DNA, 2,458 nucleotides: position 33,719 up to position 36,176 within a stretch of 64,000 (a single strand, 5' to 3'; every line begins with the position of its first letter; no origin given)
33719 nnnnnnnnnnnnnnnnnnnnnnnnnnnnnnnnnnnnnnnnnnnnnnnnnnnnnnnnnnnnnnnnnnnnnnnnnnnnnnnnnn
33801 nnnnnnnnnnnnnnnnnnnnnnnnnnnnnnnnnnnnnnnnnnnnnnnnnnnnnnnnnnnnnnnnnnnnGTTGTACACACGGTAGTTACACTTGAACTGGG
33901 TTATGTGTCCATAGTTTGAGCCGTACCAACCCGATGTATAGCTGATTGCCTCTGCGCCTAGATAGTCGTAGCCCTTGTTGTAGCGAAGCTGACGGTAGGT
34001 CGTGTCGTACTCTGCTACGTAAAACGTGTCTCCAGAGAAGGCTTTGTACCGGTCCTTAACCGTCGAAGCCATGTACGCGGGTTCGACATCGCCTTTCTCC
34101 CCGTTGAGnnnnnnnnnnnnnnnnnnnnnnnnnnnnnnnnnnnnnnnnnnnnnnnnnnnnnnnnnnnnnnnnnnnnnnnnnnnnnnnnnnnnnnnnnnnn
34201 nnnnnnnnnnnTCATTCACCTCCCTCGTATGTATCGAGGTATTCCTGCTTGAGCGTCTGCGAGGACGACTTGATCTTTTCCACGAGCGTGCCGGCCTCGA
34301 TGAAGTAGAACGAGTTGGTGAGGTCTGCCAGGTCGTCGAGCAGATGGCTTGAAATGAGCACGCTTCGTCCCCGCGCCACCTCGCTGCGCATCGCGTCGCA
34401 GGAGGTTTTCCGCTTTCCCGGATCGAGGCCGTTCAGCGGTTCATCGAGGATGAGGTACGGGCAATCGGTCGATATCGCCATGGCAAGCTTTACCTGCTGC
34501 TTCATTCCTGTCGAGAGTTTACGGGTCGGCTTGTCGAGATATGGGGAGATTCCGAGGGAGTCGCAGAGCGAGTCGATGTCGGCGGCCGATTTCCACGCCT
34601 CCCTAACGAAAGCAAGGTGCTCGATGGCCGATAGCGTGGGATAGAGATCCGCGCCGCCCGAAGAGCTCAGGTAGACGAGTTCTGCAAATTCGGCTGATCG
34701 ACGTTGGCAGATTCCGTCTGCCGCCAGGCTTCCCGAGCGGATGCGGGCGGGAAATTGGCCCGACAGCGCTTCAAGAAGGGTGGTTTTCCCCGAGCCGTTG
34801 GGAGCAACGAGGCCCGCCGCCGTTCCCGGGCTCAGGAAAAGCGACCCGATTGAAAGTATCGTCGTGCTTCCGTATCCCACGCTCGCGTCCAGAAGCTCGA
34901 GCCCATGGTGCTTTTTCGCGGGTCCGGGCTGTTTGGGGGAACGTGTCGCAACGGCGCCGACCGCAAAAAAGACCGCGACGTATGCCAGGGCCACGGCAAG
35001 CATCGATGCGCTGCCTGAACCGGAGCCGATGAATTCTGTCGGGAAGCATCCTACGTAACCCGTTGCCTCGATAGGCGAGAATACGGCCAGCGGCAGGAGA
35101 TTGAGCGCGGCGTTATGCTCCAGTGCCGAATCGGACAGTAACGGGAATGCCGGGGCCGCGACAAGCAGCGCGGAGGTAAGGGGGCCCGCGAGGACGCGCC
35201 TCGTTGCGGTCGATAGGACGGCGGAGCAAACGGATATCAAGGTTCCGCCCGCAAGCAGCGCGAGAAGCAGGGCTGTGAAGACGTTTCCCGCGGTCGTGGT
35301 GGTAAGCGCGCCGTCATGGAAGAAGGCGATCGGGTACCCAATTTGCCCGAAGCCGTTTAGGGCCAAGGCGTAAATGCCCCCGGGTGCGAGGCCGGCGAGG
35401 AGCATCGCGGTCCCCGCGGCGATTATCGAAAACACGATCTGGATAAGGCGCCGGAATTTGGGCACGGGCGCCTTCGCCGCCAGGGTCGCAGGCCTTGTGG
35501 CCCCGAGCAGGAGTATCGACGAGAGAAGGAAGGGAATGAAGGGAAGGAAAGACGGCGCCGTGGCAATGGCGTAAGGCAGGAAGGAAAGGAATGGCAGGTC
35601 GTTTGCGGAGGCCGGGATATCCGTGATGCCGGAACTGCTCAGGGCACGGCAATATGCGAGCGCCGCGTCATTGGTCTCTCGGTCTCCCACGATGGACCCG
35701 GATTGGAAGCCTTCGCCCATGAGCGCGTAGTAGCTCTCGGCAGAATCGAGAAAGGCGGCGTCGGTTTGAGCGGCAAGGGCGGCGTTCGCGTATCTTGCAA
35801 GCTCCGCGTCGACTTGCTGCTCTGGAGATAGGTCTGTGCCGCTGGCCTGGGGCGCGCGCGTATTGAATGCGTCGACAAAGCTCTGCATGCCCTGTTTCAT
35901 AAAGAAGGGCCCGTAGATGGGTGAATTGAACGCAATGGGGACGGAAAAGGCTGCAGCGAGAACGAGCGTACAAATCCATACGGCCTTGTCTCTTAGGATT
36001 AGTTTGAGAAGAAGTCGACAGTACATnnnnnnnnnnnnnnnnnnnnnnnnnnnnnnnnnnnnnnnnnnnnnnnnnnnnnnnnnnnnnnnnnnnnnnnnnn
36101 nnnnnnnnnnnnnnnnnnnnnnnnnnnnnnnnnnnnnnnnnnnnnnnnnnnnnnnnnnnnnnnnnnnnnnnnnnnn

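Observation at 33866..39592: Two tandem modules of small secreted Tyr/Gly-rich protein plus very large polytopic membrane protein plus ABC ATPase, the architecture of lactococcin-972-type bacteriocin loci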

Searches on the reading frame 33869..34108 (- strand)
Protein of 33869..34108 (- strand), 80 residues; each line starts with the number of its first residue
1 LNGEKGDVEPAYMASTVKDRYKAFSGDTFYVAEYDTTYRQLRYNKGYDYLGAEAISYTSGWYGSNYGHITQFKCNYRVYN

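Call 30: predict_structure(alignment_id=A4)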
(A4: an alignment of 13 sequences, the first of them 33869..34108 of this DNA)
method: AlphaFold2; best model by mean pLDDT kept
length: 80 residues; sequences in the alignment: 13
mean_pLDDT: 45.2   pTM: 0.35
mean pLDDT of the five models: 45.2, 43.0, 41.4, 38.5, 37.7
residues with pLDDT >= 90: 0; 70-90: 1; 50-70: 34; < 50: 45
segments of 3 or more residues with pLDDT < 50: 1-44
pLDDT, mean of each block of 10 residues (from residue 1): 27 33 35 36 51 63 58 59
secondary structure, 60 per line:
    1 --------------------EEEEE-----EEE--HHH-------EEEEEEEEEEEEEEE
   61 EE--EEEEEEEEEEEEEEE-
elements in order: E21-25 E31-33 E46-62 E65-79

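Call 77: fold_search(model_id=the predicted structure, library=pdb)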
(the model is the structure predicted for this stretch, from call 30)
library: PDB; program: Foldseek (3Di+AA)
matches with E <= 10: 682; with E <= 0.001: 0
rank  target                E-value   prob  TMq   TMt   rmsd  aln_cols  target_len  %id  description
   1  8p22_I                2.8e-01  0.30  0.26  0.13   3.4        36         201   14  X-ray structure of acetylcholine-binding protein (AChBP) in complex with IOTA376. (released 2024-05-08)
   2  7qri_MODEL_1_A        4.0e-01  0.10  0.24  0.21   8.8        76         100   13  Regulatory domain dimer of tryptophan hydroxylase 2 in complex with L-Phe (released 2023-05-03)
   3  7n0w_C                5.0e-01  0.28  0.28  0.13   3.3        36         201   14  Rigidity of loop 1 contributes to equipotency of globular and ribbon isomers of alpha-conotoxin AusIA (released 2021-11-17)
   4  6mcb_C                5.0e-01  0.11  0.27  0.20  17.4        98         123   13  CryoEM structure of AcrIIA2 in complex with CRISPR-Cas9 (released 2019-01-16)
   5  7b5h_AM               5.0e-01  0.10  0.23  0.14  12.3        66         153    4  Cryo-EM structure of the contractile injection system base plate from Anabaena PCC7120 (released 2022-02-23)
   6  6al2_B                5.3e-01  0.06  0.20  0.06  16.1        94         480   11  Crystal structure of E. coli YidC at 2.8 A resolution (released 2018-11-07)
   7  3wip_F                5.7e-01  0.20  0.29  0.14   6.5        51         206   14  Crystal structure of acetylcholine bound to Ls-AChBP (released 2014-04-23)
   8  8rc3_M                5.7e-01  0.03  0.15  0.08   6.5        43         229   19  DNA bound type IV-A1 CRISPR effector complex from P. oleovorans (released 2024-11-06)
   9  4qac_E                7.0e-01  0.25  0.29  0.13   2.9        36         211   14  X-RAY STRUCTURE OF ACETYLCHOLINE BINDING PROTEIN (ACHBP) IN COMPLEX WITH 4-(4-methylpiperidin-1-yl)-6-(4-(trifluoromet (released 2014-07-16)
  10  7pe6_EaE              7.0e-01  0.18  0.26  0.13   3.5        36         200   14  Crystal structure of Lymnaea stagnalis Acetylcholine-binding protein (Ls-AChBP) Q55R/M114V double mutant complexed w (released 2022-02-02)
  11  3ix9_A                7.0e-01  0.04  0.19  0.11   8.0        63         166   14  Crystal structure of Streptococcus pneumoniae dihydrofolate reductase - Sp9 mutant (released 2010-02-02)
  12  4um1_C                7.5e-01  0.21  0.28  0.14   3.1        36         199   14  Engineered Ls-AChBP with alpha4-alpha4 binding pocket in complex with NS3573 (released 2015-07-22)
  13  4qab_G                7.5e-01  0.21  0.28  0.13   3.2        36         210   14  X-RAY STRUCTURE of ACETYLCHOLINE BINDING PROTEIN (ACHBP) IN COMPLEX WITH 4-(MORPHOLIN-4-YL)-6-[4-(TRIFLUOROMETHYL)PHEN (released 2014-07-16)
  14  5t90_B                7.5e-01  0.20  0.28  0.13   3.3        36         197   14  Structural mechanisms for alpha-conotoxin selectivity at the human alpha3beta4 nicotinic acetylcholine receptor (released 2017-04-12)
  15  3wto_A                7.5e-01  0.20  0.30  0.14   6.8        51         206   12  Crystal Structure of Lymnaea stagnalis Acetylcholine-Binding Protein Q55R Mutant Complexed with Desnitro-imidacloprid (released 2015-02-04)
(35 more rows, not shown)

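Call 109: search_solved_structures(query=A10, max_evalue=10)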
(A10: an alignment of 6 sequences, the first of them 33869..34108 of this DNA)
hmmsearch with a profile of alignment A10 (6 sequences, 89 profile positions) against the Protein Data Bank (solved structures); distinct sequences matched with E-value up to 10: 0.

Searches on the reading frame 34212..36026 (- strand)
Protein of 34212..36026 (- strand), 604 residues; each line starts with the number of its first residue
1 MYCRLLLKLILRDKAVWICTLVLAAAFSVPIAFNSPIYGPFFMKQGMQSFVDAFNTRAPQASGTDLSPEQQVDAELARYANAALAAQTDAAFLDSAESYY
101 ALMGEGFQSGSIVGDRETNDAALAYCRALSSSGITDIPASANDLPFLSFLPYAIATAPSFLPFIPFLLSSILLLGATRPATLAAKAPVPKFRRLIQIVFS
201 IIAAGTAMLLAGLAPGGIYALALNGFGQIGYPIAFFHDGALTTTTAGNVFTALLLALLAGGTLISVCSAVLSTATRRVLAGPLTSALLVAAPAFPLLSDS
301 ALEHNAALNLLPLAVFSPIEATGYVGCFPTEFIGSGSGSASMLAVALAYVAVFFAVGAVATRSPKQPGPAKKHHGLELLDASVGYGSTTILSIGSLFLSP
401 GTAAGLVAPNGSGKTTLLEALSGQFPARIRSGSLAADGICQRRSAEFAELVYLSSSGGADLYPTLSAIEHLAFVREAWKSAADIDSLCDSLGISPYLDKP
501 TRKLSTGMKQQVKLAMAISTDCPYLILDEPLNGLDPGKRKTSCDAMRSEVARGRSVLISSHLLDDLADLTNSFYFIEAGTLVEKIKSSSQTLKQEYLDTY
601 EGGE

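Call 3: search_protein_families(library=pfam, proteins=[window:34212-36026:-], max_evalue=1)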
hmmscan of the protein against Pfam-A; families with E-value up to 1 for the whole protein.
window:34212-36026:- (604 aa): 6 families
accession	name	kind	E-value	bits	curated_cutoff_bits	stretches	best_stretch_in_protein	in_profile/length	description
PF00005.33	ABC_tran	-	1.3e-18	68.4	25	1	395-532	5-137/137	ABC transporter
PF13304.12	AAA_21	-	5.6e-08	33.6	27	2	502-561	236-298/304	AAA domain, putative AbiEii toxin, Type IV TA system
PF13476.12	AAA_23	-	0.015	16.4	27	1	407-421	25-39/201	AAA domain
PF01578.25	Cytochrom_C_asm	-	0.076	13.1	29.9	1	164-228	88-150/212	Cytochrome C assembly protein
PF02463.25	SMC_N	-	0.083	12.7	40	1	405-422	28-45/220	RecF/RecN/SMC N terminal domain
PF13401.12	AAA_22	-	0.13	13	27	1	406-463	10-52/130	AAA domain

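Call 4: search_protein_families(library=ncbifam, proteins=[window:34212-36026:-], max_evalue=1)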
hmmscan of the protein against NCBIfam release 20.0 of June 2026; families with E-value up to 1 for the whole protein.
window:34212-36026:- (604 aa): 184 families (the best 25 are shown)
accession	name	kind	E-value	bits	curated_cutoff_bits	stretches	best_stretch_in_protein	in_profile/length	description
NF033858.1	ABC2_perm_RbbA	equivalog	3.4e-24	84.8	1050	1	380-584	6-218/909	ribosome-associated ATPase/putative transporter RbbA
TIGR03740.1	galliderm_ABC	subfamily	1e-21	77.7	309.75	1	385-586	10-207/223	lantibiotic protection ABC transporter ATP-binding subunit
TIGR01189.1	ccmA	equivalog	1.7e-20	73.5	131.6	1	386-562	11-186/198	heme ABC exporter ATP-binding protein CcmA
NF010060.0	PRK13537.1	equivalog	2.3e-19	69.4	521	1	376-582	16-225/314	nodulation factor ABC transporter ATP-binding protein NodI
NF047568.1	PSM_export_PmtC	equivalog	1.3e-18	67.5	375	1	385-591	10-208/290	phenol-soluble modulin export ABC transporter ATP-binding protein PmtC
TIGR01188.1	drrA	subfamily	1.3e-18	67.4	312.45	1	395-595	13-214/302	daunorubicin resistance ABC transporter, ATP-binding protein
NF010061.0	PRK13538.1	equivalog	2e-18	66.6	195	1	392-561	22-191/211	cytochrome c biogenesis heme-transporting ATPase CcmA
NF010059.0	PRK13536.1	equivalog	3.1e-18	65.7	549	1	370-582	38-253/342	nodulation factor ABC transporter ATP-binding protein NodI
NF000355.4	ribo_prot_ABC_F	equivalog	5.8e-18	65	380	1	377-569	4-180/499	ribosomal protection-like ABC-F family protein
TIGR01288.1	nodI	equivalog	1.2e-17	63.9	424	1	376-583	5-215/303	nodulation factor ABC transporter ATP-binding protein NodI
TIGR03522.1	GldA_ABC_ATP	equivalog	1.4e-17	64.1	402.6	1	382-584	9-213/301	gliding motility-associated ABC transporter ATP-binding subunit GldA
NF040873.1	AztA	equivalog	2.9e-17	62.9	220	1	384-568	1-184/191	zinc ABC transporter ATP-binding protein AztA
TIGR03410.1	urea_trans_UrtE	equivalog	3e-17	62.8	285.8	1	377-589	2-218/230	urea ABC transporter ATP-binding subunit UrtE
TIGR01166.1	cbiO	subfamily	4.1e-17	62.3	211.8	2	488-564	112-188/190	cobalt ABC transporter, ATP-binding protein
TIGR02857.1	CydD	equivalog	1.4e-16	60.6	435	1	353-566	300-520/529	thiol reductant ABC exporter subunit CydD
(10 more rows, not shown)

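Call 81: search_protein_families(library=padloc, proteins=[window:34212-36026:-], max_evalue=0.01)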
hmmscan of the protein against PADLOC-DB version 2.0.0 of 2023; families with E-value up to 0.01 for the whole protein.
window:34212-36026:- (604 aa): 3 families
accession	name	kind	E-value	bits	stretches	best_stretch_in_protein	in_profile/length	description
PDLC04135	mad3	-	1.6e-17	62.2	1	489-585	247-344/374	mads_3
PDLC02980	AriA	-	2.7e-09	35.4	2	405-423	3-21/304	-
PDLC04140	mad8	-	3.1e-05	21.6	1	398-567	24-238/314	mads_8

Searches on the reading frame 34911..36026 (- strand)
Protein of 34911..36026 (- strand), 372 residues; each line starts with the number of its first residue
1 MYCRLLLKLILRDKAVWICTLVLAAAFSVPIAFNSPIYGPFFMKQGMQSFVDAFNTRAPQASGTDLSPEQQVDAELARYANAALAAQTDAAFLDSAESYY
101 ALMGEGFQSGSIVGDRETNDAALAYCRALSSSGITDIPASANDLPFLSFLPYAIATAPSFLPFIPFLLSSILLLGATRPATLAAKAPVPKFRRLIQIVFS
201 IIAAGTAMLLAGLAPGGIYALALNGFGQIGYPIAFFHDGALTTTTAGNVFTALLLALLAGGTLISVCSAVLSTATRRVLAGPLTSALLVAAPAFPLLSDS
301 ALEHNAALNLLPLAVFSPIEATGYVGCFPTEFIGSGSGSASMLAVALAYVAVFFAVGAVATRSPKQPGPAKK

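Call 47: search_solved_structures(query=A6, max_evalue=10)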
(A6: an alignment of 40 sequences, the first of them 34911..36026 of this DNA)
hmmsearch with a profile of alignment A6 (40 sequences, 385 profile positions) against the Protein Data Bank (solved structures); distinct sequences matched with E-value up to 10: 8.
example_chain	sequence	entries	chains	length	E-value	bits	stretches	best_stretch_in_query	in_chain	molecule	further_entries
7nhp_1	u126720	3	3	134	0.3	13.1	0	20-79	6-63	Photosystem II lipoprotein Psb27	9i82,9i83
5cwn_A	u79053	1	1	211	0.48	12.4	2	71-147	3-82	Designed helical repeat protein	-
9i7s_K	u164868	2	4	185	0.52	12.3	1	23-161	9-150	Tom20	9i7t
2eyu_A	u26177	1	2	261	0.83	11.6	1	31-101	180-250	twitching motility protein PilT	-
2klu_A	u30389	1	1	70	2.2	10.2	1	348-381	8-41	T-cell surface glycoprotein CD4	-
8wql_QD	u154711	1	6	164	2.3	10.2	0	11-53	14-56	PsbQ protein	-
2gsz_A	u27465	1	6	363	2.5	10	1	44-103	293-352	twitching motility protein PilT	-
9om3_B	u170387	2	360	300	3.8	9.4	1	69-140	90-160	C3-A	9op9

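Call 48: search_protein_families(library=pfam, alignment_id=A6, max_evalue=1)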
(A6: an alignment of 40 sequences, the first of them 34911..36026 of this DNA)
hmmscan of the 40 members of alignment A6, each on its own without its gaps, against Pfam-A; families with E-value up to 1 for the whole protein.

A. member 1, window:34911-36026:- (372 aa): 1 family
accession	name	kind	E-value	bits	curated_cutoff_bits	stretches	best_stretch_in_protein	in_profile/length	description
PF01578.25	Cytochrom_C_asm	-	0.077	13.1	29.9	1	164-228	88-150/212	Cytochrome C assembly protein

B. families by the number of members that match (of 40 scanned): 18 families
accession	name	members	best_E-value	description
PF12698.13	ABC2_membrane_3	2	0.0009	ABC-2 family transporter protein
PF04791.21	LMBR1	1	5.5e-05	LMBR1-like membrane protein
PF12679.13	ABC2_membrane_2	1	0.01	ABC-2 family transporter protein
PF12266.13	DUF3613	1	0.013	Protein of unknown function (DUF3613)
PF23730.1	CILP_8th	1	0.031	Cartilage intermediate layer protein 1-like domain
PF06664.17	WLS-like_TM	1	0.064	Wntless-like, transmembrane domain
PF04191.18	PEMT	1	0.066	Phospholipid methyltransferase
PF01578.25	Cytochrom_C_asm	1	0.077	Cytochrome C assembly protein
PF20230.4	DUF6588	1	0.085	Family of unknown function (DUF6588)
PF00866.24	Ring_hydroxyl_B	1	0.11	Ring hydroxylating beta subunit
PF22771.1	ToxA_barrel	1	0.12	Dermonecrotic toxin, barrel-like domain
PF11460.13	DUF3007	1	0.25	Protein of unknown function (DUF3007)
PF04916.18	Phospholip_B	1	0.3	Phospholipase B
PF11857.13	DUF3377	1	0.3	Domain of unknown function (DUF3377)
PF12301.13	CD99L2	1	0.37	CD99 antigen like protein 2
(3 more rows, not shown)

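Call 49: search_protein_families(library=ncbifam, alignment_id=A6, max_evalue=1)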
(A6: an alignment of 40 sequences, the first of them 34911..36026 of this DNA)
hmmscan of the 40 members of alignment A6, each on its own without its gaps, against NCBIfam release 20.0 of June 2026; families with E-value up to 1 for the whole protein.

A. member 1, window:34911-36026:- (372 aa): 1 family
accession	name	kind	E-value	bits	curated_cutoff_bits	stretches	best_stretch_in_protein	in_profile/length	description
NF010270.0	PRK13717.1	equivalog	0.11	12.7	195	1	20-88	28-88/128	type-F conjugative transfer system protein TrbI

B. families by the number of members that match (of 40 scanned): 21 families
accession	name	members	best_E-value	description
TIGR03518.1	ABC_perm_GldF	2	0.0018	gliding motility-associated ABC transporter permease subunit GldF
NF009988.0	PRK13454.1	1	0.013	F0F1 ATP synthase subunit B'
NF007489.0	PRK10083.1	1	0.03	Zn-dependent oxidoreductase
NF008406.0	PRK11212.1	1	0.069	7-cyano-7-deazaguanine/7-aminomethyl-7-deazaguanine transporter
NF004939.0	PRK06292.1-1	1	0.1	dihydrolipoyl dehydrogenase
NF010270.0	PRK13717.1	1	0.11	type-F conjugative transfer system protein TrbI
NF052587.1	SterCoASynCasI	1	0.11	steroid-22-oyl-CoA synthetase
NF040692.1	recomb_assoc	1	0.12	gamma-mobile-trio protein GmtX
TIGR03321.1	alt_F1F0_F0_B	1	0.14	alternate F1F0 ATPase, F0 subunit B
NF058538.1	ergo_util_ErtD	1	0.14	hydantoin-5-propionate amidohydrolase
NF045710.1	GSU0071_fam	1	0.17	GSU0071 family protein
NF047511.1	LIC_11959_fam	1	0.17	LIC_11959 family protein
NF003163.0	PRK04143.1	1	0.19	protein-ADP-ribose hydrolase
NF045484.1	TransRegExoR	1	0.19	exopolysaccharide production regulator ExoR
NF033507.3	Loki-CTERM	1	0.2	Loki-CTERM sorting domain-containing protein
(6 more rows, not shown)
